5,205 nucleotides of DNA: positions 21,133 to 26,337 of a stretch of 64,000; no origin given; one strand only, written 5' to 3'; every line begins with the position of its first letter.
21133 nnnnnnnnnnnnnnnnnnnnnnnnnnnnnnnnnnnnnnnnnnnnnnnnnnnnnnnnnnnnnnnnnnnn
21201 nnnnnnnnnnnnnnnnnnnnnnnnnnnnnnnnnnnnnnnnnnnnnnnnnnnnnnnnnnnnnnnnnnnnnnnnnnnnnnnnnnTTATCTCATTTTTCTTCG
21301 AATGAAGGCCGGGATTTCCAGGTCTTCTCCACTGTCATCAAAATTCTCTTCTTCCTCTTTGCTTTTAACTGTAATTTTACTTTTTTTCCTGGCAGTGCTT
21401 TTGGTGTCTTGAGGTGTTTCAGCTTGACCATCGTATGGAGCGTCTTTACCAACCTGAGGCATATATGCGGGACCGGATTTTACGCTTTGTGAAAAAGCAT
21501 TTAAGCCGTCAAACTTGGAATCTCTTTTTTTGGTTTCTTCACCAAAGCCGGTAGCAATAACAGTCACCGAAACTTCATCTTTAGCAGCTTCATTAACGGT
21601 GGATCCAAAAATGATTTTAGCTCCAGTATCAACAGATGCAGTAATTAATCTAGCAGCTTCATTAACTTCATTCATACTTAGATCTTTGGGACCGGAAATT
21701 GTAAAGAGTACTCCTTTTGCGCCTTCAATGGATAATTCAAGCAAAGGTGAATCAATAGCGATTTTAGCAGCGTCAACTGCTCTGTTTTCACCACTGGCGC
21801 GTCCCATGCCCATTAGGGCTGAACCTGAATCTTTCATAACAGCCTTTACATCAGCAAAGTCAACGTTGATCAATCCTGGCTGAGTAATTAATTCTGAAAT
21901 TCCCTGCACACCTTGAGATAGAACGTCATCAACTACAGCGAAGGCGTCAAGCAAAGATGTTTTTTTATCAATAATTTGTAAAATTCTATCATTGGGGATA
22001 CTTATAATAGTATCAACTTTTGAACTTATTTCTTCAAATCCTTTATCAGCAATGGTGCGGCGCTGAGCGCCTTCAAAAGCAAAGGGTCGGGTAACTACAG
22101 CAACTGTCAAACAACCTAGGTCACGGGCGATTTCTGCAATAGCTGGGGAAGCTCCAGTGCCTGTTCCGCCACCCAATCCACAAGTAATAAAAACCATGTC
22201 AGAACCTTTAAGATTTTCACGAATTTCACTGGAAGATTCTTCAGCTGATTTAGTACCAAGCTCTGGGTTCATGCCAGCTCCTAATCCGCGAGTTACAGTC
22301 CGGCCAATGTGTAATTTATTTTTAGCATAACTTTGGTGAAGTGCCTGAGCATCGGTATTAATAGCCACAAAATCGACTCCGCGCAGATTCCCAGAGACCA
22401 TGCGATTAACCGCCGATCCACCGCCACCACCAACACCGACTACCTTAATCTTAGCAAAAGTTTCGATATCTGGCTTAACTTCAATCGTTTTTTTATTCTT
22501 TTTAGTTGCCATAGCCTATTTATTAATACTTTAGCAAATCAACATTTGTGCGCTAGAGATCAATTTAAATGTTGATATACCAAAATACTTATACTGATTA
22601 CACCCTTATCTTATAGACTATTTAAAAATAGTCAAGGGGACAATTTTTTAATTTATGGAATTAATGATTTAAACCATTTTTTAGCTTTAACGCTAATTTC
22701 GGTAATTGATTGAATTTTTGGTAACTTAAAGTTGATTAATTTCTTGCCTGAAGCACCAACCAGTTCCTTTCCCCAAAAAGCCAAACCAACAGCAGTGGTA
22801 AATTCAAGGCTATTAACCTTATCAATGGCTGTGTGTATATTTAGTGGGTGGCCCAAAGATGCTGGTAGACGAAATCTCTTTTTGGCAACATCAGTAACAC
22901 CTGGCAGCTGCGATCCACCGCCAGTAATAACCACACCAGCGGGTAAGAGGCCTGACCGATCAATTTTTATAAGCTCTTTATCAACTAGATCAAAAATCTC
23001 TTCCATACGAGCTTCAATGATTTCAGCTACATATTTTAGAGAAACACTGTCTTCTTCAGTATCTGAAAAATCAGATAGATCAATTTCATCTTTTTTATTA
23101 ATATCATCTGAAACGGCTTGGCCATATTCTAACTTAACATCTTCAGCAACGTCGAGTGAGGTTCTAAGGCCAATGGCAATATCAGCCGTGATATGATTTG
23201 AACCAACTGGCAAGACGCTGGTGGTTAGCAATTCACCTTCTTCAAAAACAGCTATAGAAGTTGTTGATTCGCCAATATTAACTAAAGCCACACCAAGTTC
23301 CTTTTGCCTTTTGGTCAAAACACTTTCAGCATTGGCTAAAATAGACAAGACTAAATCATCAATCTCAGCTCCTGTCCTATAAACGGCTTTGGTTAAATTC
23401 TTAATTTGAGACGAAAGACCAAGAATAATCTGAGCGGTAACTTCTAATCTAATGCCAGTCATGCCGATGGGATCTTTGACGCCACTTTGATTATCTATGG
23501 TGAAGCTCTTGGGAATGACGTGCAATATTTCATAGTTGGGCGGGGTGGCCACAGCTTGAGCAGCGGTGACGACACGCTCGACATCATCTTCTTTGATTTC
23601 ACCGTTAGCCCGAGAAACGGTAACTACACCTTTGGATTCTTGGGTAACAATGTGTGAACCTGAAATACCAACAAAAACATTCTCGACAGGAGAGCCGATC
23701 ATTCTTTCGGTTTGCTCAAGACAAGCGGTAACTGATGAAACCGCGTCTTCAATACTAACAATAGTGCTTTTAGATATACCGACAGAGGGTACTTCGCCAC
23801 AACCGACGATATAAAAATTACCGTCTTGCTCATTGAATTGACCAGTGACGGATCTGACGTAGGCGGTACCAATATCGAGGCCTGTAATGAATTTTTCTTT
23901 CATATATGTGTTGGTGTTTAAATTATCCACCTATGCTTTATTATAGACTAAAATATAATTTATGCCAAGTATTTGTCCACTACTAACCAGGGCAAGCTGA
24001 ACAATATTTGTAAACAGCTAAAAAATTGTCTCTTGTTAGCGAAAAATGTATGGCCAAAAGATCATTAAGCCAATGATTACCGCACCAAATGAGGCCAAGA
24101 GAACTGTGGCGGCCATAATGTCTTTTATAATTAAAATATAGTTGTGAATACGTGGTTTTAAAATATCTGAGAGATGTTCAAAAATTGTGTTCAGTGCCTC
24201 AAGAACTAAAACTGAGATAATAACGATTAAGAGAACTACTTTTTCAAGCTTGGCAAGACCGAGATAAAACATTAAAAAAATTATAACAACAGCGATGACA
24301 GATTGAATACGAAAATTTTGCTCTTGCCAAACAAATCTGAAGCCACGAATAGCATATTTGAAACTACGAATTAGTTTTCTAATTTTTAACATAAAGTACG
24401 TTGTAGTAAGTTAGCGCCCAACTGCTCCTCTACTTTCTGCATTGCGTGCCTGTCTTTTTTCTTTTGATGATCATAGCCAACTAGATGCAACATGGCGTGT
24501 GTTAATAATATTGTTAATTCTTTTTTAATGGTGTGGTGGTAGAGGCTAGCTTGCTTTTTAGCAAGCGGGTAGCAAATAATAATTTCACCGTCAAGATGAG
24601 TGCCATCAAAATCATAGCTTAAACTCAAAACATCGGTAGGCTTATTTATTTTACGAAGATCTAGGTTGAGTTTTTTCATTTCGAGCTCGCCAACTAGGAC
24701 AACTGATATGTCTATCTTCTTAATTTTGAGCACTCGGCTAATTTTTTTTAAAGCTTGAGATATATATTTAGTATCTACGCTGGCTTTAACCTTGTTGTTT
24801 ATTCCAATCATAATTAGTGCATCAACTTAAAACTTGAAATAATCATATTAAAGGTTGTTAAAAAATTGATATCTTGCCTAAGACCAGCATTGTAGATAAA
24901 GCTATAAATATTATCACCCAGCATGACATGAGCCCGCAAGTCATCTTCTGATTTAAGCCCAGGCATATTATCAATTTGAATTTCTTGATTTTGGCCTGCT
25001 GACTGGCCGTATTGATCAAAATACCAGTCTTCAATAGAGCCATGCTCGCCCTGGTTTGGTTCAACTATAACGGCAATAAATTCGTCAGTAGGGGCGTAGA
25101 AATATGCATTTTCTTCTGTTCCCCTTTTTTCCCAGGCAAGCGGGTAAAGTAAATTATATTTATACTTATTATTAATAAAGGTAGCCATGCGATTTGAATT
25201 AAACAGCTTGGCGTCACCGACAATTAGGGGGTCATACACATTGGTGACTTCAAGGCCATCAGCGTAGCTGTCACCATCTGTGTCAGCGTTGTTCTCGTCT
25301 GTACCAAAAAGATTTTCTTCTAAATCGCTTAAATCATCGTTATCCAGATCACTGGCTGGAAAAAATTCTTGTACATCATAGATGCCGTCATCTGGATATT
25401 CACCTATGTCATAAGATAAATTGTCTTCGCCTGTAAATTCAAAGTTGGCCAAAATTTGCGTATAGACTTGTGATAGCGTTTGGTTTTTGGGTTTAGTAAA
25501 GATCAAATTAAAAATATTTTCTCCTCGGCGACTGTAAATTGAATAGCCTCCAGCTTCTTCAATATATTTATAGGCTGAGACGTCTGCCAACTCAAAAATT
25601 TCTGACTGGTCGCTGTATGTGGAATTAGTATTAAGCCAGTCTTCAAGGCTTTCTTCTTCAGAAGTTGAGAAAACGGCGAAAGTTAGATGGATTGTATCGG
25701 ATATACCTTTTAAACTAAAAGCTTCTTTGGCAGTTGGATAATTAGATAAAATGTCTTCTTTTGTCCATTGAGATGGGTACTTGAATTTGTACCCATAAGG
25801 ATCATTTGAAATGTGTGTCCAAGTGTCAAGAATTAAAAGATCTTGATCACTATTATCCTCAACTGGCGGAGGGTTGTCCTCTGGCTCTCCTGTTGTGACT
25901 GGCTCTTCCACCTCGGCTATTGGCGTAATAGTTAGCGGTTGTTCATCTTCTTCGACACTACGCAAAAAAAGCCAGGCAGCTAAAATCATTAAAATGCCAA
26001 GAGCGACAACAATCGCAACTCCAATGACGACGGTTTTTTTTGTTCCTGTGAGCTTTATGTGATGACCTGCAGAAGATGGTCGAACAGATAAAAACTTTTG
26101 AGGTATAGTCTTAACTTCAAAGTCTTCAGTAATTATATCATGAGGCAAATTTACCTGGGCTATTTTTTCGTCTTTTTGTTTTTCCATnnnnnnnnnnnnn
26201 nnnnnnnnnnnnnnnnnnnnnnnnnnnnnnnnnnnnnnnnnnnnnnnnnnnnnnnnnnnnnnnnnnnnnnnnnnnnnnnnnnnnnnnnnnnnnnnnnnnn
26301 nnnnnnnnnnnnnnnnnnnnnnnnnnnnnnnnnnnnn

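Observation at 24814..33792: Giant 2129-aa Cys-rich IPT/TIG surface protein with a VirB2/TrbC-like double-TM N-terminus, co-oriented with two paralogous single-pass membrane proteins carrying DxDGDG motifs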

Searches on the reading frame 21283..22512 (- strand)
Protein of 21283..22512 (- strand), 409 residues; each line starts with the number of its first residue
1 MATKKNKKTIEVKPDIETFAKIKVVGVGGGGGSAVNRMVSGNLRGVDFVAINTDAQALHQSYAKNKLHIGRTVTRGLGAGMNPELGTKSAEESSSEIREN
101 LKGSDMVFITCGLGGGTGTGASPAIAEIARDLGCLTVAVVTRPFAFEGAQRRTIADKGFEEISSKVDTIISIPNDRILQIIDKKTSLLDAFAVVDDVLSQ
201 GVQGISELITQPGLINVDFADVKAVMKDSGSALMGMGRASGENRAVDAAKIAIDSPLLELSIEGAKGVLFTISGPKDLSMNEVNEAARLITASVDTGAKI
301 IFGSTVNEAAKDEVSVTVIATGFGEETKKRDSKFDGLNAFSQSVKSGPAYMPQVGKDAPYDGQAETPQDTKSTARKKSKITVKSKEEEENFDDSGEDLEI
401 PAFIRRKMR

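Call 10: search_protein_families(library=pfam, proteins=[window:21283-22512:-], max_evalue=0.01)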
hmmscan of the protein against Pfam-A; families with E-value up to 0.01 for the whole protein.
window:21283-22512:- (409 aa): 2 families
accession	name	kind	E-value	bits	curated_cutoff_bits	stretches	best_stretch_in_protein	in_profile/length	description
PF00091.31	Tubulin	-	6.9e-46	157.4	33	1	21-182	1-190/190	Tubulin/FtsZ family, GTPase domain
PF12327.13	FtsZ_C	-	3.4e-31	107.9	27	1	230-323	1-94/95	FtsZ family, C-terminal domain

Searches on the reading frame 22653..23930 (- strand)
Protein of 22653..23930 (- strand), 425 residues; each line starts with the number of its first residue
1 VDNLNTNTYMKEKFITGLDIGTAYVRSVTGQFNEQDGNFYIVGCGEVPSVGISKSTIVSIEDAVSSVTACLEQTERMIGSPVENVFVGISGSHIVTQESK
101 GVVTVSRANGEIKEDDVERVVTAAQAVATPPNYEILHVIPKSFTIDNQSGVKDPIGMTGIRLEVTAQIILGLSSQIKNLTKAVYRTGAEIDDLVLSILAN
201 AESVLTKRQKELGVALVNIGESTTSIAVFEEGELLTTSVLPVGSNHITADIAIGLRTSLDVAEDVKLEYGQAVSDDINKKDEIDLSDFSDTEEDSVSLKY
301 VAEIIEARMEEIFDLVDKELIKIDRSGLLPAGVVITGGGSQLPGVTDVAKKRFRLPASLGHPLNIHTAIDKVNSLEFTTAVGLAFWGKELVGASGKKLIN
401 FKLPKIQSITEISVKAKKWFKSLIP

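Call 10: search_protein_families(library=pfam, proteins=[window:22653-23930:-], max_evalue=0.01)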
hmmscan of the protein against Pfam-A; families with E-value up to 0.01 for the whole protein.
window:22653-23930:- (425 aa): 5 families
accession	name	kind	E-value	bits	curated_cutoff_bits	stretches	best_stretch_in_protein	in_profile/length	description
PF14450.12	FtsA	-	1.3e-30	106.8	31.8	1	215-382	1-127/127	Cell division protein FtsA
PF02491.25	SHS2_FTSA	-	8.7e-29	100.2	25.4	1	91-169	1-78/79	SHS2 domain inserted in FTSA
PF06723.19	MreB_Mbl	-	6.8e-10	38.7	27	1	209-359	142-303/327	MreB/Mbl protein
PF11104.14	PilM_2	-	8e-07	28.7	27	1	202-268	170-236/340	Type IV pilus assembly protein PilM;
PF25216.1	Volactin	-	0.00066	19.7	35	0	217-354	171-292/321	Volactin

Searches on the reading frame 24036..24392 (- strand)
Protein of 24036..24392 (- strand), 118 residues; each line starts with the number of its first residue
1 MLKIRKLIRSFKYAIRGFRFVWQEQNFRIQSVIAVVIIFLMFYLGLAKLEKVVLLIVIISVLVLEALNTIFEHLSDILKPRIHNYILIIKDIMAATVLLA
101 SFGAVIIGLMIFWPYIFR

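Call 10: search_protein_families(library=pfam, proteins=[window:24036-24392:-], max_evalue=0.01)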
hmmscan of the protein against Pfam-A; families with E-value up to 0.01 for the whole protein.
window:24036-24392:- (118 aa): 1 family
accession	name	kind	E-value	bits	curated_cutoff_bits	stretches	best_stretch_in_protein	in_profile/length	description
PF01219.24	DAGK_prokar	-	1.4e-25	89.6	22.3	1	12-112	1-102/102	Prokaryotic diacylglycerol kinase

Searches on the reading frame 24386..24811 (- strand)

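Call 10: search_protein_families(library=pfam, proteins=[window:24386-24811:-], max_evalue=0.01)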
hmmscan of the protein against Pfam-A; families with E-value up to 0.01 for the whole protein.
window:24386-24811:- (141 aa): 1 family
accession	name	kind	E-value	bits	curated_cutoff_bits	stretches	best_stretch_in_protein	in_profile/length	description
PF02130.23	YbeY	-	1e-31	109.9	25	1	15-133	9-127/129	Endoribonuclease YbeY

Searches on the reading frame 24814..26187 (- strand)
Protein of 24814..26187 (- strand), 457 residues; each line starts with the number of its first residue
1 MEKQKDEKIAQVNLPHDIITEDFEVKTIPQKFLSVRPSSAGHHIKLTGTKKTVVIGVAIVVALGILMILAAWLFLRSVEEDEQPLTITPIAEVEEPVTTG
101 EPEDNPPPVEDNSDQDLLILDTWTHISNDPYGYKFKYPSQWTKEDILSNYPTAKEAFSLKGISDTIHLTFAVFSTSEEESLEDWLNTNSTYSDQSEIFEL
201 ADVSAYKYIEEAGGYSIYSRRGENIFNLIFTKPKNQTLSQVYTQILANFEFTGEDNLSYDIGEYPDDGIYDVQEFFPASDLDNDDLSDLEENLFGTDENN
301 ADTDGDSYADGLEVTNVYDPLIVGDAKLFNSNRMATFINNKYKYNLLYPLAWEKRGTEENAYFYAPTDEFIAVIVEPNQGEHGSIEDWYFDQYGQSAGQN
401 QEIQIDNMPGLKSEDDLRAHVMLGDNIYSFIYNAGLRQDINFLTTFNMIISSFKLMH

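Call 6: search_protein_families(library=pfam, proteins=[window:24814-26187:-], max_evalue=0.1)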
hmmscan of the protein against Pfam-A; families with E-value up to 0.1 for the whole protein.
window:24814-26187:- (457 aa): 2 families
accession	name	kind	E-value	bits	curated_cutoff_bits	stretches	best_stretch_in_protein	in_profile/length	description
PF01789.22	PsbP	-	0.0028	18.2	23.5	0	132-183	12-59/155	PsbP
PF18933.6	PsbP_2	-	0.011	16.2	27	0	127-199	48-120/184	PsbP-like protein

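Call 7: search_protein_families(library=ncbifam, proteins=[window:24814-26187:-], max_evalue=0.1)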
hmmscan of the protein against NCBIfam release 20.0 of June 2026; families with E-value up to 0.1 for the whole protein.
window:24814-26187:- (457 aa): 3 families
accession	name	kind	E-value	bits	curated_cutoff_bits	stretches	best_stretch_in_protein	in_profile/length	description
NF033765.2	gliding_CglD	equivalog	0.0022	15.8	400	1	279-316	265-302/1124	adventurous gliding motility lipoprotein CglD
NF003477.0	PRK05122.1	subfamily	0.047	12.4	374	1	39-73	72-106/404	MFS transporter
NF005733.0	PRK07558.1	equivalog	0.092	12.9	85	0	49-75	46-72/75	F0F1 ATP synthase subunit C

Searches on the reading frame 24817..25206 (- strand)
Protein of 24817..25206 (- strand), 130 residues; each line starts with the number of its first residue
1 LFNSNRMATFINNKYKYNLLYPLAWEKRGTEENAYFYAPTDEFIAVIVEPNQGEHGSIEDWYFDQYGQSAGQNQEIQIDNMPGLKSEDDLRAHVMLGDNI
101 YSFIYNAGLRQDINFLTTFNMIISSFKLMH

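Call 73: search_protein_families(library=pfam, proteins=[window:24817-25206:-], max_evalue=10)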
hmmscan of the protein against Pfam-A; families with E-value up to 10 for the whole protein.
seq(130 aa): 1 family
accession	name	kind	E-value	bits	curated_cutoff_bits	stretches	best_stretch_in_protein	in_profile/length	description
PF18933.6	PsbP_2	-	0.038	14.4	27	1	4-127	41-183/184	PsbP-like protein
